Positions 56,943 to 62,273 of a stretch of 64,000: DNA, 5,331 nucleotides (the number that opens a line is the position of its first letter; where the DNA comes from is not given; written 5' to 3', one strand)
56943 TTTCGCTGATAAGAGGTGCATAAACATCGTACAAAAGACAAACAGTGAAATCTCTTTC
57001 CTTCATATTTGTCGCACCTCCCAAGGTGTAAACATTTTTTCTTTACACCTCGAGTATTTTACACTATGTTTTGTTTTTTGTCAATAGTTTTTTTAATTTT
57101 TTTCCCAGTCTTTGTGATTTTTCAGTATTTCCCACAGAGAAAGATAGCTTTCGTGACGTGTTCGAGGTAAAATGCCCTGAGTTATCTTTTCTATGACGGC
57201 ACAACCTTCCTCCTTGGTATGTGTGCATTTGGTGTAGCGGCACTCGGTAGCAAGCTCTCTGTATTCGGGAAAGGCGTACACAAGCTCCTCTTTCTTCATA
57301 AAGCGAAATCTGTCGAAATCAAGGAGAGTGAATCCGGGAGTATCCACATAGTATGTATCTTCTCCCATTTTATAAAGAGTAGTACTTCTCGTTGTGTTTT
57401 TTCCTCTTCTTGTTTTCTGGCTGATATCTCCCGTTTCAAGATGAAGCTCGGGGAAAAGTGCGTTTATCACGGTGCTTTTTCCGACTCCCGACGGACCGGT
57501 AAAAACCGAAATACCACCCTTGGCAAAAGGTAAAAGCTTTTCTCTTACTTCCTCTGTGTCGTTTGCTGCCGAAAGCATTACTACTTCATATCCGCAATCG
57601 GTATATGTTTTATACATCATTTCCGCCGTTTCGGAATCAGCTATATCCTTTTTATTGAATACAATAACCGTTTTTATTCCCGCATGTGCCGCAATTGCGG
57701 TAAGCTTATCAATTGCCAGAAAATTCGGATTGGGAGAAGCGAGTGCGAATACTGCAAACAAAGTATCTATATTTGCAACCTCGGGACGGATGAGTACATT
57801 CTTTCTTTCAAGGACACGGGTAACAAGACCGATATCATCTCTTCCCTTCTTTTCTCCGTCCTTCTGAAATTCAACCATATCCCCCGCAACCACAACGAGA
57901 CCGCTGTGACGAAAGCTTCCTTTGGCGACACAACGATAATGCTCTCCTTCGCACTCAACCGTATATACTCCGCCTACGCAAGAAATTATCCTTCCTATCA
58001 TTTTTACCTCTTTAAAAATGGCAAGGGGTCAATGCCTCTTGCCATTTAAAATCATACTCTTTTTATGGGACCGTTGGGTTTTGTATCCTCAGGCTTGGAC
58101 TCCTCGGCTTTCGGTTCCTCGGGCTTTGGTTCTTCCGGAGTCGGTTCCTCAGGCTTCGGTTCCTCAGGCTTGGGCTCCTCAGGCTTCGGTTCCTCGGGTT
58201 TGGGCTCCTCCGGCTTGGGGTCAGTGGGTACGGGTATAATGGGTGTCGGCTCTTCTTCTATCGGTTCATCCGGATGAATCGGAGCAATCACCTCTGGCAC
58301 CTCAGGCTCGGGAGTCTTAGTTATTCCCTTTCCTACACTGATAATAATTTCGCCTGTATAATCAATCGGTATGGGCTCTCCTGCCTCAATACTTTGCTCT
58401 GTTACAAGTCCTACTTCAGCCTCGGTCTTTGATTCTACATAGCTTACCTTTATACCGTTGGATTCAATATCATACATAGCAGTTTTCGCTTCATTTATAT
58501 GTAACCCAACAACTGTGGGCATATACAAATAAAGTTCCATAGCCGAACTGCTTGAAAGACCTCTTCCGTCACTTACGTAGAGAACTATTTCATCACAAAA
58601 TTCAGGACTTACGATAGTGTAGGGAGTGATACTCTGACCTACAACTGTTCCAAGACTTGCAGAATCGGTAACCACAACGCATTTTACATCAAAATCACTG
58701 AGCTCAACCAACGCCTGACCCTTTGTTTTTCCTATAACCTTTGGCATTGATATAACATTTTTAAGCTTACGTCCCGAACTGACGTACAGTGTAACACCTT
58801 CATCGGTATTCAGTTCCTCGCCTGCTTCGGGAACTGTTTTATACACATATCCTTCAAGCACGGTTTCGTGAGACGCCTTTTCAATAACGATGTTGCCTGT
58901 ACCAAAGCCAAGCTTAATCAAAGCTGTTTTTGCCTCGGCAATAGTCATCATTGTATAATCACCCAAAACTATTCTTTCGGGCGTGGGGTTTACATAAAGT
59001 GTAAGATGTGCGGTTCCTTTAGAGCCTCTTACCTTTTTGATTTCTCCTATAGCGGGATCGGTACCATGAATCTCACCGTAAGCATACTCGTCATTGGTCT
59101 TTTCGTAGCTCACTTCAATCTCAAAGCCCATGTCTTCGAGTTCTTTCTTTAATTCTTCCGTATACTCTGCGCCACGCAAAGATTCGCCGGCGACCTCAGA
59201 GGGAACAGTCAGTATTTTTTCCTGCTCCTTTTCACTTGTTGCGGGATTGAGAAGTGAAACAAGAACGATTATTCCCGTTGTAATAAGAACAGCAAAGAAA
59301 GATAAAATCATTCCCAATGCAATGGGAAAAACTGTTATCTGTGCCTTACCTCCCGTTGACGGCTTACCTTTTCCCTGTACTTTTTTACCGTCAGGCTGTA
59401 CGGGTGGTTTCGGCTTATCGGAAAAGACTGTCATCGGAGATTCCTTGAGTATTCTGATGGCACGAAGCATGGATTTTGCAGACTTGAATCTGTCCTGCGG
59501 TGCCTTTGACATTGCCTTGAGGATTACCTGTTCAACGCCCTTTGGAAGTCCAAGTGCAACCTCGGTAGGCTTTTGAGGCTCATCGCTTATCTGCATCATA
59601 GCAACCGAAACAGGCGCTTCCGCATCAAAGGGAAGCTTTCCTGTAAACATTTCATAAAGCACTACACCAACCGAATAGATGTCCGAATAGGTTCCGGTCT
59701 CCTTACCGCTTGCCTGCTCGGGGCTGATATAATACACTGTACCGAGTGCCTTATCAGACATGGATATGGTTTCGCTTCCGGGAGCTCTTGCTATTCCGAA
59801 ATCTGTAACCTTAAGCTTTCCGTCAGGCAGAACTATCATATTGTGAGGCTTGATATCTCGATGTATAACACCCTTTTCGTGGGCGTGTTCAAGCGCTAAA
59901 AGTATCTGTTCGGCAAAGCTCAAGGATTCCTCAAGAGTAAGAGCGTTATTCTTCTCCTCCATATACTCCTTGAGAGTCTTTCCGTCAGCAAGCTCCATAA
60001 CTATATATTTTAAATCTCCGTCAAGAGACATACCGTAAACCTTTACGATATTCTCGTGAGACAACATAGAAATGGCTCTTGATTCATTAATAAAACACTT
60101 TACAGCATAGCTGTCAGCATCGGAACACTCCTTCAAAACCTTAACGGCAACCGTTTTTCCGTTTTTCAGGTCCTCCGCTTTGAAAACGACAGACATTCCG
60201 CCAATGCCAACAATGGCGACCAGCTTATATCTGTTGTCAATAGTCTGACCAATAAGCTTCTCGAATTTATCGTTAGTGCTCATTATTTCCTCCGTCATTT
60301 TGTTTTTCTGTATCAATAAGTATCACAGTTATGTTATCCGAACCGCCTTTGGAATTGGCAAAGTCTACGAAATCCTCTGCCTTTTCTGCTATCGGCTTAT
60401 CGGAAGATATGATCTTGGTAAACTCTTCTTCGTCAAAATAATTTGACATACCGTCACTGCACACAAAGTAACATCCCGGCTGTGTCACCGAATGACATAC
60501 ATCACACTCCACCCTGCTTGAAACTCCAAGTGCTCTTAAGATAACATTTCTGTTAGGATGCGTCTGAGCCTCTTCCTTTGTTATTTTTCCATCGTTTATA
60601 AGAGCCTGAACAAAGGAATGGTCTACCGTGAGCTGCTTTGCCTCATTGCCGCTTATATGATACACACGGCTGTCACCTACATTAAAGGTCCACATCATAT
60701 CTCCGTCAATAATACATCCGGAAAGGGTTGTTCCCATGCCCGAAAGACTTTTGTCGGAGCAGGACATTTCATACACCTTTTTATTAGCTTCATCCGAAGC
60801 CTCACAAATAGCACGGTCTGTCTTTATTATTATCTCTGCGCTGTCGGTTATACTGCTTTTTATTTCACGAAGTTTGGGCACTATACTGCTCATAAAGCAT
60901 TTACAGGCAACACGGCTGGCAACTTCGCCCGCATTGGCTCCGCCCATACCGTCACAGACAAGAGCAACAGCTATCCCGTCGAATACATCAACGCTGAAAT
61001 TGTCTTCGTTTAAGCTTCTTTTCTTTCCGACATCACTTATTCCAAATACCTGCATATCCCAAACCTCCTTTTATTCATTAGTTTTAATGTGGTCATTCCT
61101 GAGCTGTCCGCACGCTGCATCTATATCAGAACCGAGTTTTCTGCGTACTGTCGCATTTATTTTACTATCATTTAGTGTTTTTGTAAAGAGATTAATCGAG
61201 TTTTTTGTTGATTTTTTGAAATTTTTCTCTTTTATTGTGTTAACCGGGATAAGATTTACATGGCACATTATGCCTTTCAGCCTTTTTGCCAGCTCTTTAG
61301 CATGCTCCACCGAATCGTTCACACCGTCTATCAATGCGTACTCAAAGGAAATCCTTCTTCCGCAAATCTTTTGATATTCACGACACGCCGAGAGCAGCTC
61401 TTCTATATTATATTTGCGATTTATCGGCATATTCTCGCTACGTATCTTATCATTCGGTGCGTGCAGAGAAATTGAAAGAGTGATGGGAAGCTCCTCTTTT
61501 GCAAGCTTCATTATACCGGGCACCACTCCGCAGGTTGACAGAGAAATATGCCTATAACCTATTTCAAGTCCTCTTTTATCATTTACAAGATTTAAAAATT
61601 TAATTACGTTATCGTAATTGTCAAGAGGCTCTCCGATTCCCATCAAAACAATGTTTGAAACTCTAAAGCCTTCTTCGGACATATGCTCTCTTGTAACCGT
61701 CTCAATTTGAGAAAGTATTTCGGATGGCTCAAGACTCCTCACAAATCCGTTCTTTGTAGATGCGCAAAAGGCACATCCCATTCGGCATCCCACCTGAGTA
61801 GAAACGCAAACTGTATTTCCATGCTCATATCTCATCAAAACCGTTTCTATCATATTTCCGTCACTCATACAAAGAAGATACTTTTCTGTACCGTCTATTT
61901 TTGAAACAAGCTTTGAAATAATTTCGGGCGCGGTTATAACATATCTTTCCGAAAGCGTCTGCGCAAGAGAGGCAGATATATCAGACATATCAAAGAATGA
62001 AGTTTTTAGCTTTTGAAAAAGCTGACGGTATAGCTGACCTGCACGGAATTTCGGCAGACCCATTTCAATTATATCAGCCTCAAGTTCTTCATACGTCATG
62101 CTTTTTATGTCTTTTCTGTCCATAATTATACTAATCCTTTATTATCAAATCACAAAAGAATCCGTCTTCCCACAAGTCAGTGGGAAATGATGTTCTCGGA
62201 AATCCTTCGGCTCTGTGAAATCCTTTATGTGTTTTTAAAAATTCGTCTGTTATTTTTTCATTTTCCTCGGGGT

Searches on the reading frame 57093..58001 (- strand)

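Call 57: search_protein_families(library=pfam, max_evalue=1e-8, proteins=[window:57093-58001:-])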
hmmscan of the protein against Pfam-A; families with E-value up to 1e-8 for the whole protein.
window:57093-58001:- (302 aa): 2 families
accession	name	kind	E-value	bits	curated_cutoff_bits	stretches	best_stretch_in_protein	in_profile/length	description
PF03193.22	RsgA_GTPase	-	3.2e-47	161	30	1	63-229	1-173/174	RsgA GTPase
PF16745.11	RsgA_N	-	4.6e-13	49.1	27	1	3-53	2-52/54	RsgA N-terminal domain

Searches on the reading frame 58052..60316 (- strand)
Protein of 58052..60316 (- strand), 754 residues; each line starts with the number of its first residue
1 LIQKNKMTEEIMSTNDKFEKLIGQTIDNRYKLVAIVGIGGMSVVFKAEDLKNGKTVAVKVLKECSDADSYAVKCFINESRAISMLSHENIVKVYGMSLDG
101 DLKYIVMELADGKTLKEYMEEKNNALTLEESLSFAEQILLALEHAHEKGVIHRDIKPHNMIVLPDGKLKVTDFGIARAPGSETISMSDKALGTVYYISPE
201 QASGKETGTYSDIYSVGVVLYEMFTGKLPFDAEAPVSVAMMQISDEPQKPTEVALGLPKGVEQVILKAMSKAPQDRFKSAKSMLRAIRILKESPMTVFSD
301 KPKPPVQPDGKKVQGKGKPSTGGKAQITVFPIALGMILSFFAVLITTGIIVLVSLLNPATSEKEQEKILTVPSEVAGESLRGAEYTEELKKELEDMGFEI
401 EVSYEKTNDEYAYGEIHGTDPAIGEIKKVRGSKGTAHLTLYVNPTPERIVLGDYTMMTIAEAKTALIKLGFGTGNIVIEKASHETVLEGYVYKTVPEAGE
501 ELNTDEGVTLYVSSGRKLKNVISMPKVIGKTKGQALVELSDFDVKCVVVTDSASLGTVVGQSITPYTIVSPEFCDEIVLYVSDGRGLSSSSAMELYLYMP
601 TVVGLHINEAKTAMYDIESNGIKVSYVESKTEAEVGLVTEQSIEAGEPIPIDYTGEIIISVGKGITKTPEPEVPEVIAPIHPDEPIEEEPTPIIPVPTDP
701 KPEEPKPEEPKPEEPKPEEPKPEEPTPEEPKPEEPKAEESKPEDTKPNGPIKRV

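Call 57: search_protein_families(library=pfam, max_evalue=1e-8, proteins=[window:58052-60316:-])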
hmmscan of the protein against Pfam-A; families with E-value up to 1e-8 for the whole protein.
window:58052-60316:- (754 aa): 3 families
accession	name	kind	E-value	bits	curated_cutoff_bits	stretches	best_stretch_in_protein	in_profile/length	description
PF00069.31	Pkinase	-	4.5e-52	177.5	31.7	1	30-278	1-253/263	Protein kinase domain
PF07714.23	PK_Tyr_Ser-Thr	-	1.2e-40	139.9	23.1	1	35-278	6-250/258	Protein tyrosine and serine/threonine kinase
PF03793.24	PASTA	-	1.1e-26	93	23.2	0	451-514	3-64/64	PASTA domain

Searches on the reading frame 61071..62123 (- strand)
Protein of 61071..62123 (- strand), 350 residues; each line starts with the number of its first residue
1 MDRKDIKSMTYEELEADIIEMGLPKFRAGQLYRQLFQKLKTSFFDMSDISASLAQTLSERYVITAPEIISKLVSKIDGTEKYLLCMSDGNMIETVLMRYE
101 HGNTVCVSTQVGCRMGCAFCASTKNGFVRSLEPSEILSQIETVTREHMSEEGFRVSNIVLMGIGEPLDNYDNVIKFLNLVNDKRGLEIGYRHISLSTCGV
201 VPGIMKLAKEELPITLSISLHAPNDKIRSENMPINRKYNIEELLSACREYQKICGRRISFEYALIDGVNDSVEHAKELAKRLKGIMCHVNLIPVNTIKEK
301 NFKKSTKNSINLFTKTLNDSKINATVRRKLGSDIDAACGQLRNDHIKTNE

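Call 57: search_protein_families(library=pfam, max_evalue=1e-8, proteins=[window:61071-62123:-])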
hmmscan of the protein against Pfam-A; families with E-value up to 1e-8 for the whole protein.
window:61071-62123:- (350 aa): 2 families
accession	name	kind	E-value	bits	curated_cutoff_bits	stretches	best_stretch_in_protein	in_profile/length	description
PF04055.27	Radical_SAM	-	3.6e-19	70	29.5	1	108-277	2-164/166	Radical SAM superfamily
PF21016.3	RlmN_N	-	9e-09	35.4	24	0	6-63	3-60/60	Ribosomal RNA large subunit methyltransferase N-terminal domain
